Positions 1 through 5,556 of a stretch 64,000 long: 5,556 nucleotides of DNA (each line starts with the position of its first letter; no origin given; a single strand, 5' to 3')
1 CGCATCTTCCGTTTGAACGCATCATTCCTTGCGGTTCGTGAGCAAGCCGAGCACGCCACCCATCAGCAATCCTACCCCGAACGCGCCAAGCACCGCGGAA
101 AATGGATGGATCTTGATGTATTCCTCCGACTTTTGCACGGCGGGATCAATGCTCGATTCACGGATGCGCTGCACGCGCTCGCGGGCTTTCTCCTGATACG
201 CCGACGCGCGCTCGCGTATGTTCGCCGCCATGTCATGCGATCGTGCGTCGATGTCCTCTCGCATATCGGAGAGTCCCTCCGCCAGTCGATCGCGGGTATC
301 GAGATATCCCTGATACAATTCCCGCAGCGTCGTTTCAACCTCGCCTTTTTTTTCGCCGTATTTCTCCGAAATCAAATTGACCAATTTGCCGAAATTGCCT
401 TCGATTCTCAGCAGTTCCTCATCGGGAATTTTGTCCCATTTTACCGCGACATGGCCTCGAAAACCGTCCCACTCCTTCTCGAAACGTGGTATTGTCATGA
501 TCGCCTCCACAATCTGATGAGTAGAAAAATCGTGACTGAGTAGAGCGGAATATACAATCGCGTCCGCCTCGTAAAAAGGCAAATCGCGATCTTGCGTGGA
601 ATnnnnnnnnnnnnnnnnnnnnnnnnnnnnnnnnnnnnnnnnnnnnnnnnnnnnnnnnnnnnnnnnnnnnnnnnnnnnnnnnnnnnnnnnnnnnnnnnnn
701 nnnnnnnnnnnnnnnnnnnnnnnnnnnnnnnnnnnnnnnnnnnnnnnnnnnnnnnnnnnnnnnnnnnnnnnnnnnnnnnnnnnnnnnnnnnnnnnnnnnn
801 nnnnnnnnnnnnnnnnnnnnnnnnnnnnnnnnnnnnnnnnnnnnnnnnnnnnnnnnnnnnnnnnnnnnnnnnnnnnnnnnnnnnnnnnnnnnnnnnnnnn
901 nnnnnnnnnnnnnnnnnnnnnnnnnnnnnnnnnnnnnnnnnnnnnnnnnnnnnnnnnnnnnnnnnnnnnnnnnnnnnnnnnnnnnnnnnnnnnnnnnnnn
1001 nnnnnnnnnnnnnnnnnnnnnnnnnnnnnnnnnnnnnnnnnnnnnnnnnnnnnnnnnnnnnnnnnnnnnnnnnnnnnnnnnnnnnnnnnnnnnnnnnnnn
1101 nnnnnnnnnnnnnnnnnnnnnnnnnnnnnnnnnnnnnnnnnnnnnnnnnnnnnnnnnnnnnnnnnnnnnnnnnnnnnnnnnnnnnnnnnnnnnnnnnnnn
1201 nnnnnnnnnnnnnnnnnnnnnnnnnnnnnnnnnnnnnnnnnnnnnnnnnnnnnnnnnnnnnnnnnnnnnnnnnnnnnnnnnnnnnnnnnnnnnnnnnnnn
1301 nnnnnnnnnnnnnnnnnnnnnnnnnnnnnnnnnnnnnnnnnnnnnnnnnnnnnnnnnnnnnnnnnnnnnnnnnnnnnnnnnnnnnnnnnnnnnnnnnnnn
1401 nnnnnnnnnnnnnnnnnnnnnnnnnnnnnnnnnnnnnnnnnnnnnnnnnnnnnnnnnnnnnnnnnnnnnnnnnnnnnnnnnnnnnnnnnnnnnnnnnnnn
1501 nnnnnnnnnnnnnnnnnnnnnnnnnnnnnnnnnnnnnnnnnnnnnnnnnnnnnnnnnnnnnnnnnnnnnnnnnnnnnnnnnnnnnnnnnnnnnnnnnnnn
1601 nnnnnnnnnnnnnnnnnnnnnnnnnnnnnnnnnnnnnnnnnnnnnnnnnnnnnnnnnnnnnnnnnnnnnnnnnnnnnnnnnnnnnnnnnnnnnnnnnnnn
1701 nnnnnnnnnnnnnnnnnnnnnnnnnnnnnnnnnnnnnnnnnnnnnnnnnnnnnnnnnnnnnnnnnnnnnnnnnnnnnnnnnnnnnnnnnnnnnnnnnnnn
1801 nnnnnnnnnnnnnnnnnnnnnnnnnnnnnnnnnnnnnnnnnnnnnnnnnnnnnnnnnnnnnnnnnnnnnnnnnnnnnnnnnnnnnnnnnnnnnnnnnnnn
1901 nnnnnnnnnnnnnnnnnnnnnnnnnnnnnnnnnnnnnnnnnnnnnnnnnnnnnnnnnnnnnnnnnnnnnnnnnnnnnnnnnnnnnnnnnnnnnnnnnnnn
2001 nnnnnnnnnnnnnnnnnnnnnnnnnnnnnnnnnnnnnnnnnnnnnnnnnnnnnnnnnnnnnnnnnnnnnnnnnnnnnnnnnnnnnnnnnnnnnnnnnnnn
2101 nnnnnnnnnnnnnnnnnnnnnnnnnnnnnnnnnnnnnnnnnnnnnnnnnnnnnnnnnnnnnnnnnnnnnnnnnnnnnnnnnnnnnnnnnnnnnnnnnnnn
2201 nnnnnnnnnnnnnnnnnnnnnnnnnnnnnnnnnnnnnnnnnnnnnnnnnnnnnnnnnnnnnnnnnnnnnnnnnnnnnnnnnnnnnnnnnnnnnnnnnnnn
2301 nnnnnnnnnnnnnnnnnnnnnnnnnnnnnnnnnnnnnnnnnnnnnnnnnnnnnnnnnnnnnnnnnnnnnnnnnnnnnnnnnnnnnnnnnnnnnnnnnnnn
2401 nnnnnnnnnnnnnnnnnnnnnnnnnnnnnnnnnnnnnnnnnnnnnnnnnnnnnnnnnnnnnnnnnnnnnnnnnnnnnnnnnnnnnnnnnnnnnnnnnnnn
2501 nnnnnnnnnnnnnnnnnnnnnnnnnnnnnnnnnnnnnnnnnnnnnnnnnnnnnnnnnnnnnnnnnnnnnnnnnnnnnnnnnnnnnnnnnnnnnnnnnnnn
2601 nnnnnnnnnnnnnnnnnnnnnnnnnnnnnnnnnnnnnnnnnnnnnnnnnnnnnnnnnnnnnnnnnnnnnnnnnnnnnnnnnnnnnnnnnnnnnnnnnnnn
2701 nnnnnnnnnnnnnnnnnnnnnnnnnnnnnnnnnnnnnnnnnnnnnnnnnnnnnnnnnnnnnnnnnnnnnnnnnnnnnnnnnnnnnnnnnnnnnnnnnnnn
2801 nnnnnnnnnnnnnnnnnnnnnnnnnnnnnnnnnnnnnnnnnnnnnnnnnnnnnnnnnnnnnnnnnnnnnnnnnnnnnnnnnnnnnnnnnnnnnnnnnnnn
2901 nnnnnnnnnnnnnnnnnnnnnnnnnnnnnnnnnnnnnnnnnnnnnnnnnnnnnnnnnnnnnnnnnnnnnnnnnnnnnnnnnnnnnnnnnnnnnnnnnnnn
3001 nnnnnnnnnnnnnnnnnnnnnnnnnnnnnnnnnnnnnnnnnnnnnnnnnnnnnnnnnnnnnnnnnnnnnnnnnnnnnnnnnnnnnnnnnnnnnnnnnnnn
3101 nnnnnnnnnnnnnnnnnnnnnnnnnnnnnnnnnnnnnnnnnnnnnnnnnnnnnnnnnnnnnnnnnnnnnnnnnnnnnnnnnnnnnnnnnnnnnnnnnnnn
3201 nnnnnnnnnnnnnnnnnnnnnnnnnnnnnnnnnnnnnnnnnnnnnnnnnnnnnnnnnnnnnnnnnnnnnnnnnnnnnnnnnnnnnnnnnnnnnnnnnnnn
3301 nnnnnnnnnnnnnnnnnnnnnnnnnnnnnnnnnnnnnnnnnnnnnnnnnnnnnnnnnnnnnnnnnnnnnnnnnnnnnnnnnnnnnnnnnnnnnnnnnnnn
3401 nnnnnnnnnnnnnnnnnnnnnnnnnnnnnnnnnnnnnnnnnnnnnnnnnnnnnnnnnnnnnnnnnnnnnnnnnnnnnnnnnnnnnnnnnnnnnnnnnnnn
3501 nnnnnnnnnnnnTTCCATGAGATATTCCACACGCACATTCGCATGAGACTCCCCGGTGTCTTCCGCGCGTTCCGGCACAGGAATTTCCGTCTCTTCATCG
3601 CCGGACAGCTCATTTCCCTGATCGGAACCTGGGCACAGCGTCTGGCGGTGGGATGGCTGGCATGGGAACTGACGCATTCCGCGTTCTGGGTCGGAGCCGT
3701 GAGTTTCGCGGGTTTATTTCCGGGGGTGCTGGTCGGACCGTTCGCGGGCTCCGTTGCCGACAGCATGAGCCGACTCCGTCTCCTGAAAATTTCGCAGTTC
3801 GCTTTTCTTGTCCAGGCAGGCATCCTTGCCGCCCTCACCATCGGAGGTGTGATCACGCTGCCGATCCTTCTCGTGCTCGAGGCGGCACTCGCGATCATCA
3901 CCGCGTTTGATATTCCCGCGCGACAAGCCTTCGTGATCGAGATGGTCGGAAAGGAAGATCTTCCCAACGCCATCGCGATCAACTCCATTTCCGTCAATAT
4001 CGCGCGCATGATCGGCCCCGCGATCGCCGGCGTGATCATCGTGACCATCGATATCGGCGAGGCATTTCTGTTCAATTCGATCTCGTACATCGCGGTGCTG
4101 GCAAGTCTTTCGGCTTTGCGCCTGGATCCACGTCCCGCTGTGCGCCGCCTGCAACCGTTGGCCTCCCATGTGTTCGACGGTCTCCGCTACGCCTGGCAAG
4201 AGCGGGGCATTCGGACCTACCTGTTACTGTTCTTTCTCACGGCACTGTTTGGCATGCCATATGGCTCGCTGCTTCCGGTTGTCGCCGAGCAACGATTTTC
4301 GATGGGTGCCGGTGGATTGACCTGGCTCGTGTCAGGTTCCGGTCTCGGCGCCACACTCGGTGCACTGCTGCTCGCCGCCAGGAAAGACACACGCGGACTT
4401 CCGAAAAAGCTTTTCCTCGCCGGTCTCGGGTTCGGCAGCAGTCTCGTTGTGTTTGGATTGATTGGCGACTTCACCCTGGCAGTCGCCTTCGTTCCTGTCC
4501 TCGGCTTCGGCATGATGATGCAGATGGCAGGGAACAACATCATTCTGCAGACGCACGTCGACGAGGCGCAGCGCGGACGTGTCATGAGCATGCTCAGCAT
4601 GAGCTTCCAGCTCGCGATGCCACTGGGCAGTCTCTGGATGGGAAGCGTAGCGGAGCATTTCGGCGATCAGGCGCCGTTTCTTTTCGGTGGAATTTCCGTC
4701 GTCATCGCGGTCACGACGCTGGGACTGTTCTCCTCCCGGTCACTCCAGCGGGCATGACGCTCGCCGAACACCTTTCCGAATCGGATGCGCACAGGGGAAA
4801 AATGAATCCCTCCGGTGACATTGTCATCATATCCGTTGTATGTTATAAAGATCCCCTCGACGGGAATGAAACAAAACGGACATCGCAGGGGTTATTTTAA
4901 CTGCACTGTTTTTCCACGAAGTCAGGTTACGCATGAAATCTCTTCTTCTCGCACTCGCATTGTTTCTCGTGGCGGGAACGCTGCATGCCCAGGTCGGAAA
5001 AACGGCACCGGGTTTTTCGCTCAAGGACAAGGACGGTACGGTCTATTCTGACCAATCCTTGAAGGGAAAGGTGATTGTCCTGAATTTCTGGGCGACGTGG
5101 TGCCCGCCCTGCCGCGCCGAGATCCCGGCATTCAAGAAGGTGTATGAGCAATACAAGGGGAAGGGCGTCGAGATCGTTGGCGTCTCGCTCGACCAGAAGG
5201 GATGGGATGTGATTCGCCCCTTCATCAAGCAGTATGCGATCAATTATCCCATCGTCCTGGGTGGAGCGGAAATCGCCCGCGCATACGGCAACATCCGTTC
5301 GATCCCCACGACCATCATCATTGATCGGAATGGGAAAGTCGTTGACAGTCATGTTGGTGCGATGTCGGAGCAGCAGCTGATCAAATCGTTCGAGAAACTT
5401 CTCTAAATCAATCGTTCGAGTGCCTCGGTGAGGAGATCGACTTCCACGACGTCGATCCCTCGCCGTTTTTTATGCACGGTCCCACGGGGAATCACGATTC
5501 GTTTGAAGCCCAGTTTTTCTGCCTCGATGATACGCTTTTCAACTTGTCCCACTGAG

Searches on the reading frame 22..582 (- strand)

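Call 36: search_protein_families(library=pfam, proteins=[window:22-582:-])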
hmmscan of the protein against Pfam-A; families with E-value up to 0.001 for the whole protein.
window:22-582:- (186 aa): 1 family
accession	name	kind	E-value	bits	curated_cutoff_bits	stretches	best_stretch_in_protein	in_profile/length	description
PF01442.23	Apolipoprotein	-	4.6e-05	23.6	90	1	95-143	114-162/190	Apolipoprotein A1/A4/E domain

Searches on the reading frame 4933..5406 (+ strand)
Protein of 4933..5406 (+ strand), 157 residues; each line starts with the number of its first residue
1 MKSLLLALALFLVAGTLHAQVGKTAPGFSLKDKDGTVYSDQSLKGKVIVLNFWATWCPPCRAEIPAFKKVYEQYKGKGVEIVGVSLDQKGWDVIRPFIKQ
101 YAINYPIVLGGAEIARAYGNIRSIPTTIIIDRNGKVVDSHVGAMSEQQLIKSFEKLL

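Call 28: search_protein_families(library=pfam, proteins=[window:4933-5406:+])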
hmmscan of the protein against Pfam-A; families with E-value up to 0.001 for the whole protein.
window:4933-5406:+ (157 aa): 7 families
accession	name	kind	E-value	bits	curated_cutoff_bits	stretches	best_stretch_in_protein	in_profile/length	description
PF08534.16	Redoxin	-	1.1e-31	110.1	26.6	1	20-150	1-141/148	Redoxin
PF00578.27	AhpC-TSA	-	3.3e-31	108.3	26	1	21-137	1-122/124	AhpC/TSA family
PF13905.12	Thioredoxin_8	-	8.4e-17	61.7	27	1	45-136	1-94/94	Thioredoxin-like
PF00085.26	Thioredoxin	-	3.2e-12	46.8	23.5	1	45-88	18-60/103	Thioredoxin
PF13098.12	Thioredoxin_2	-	8.7e-08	32.9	27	1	44-151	4-102/104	Thioredoxin-like domain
PF14595.12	Thioredoxin_9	-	0.00029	21.2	25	0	41-75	37-71/129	Thioredoxin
PF02630.20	SCO1-SenC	-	0.00037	20.9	22.8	1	27-87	3-66/134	SCO1/SenC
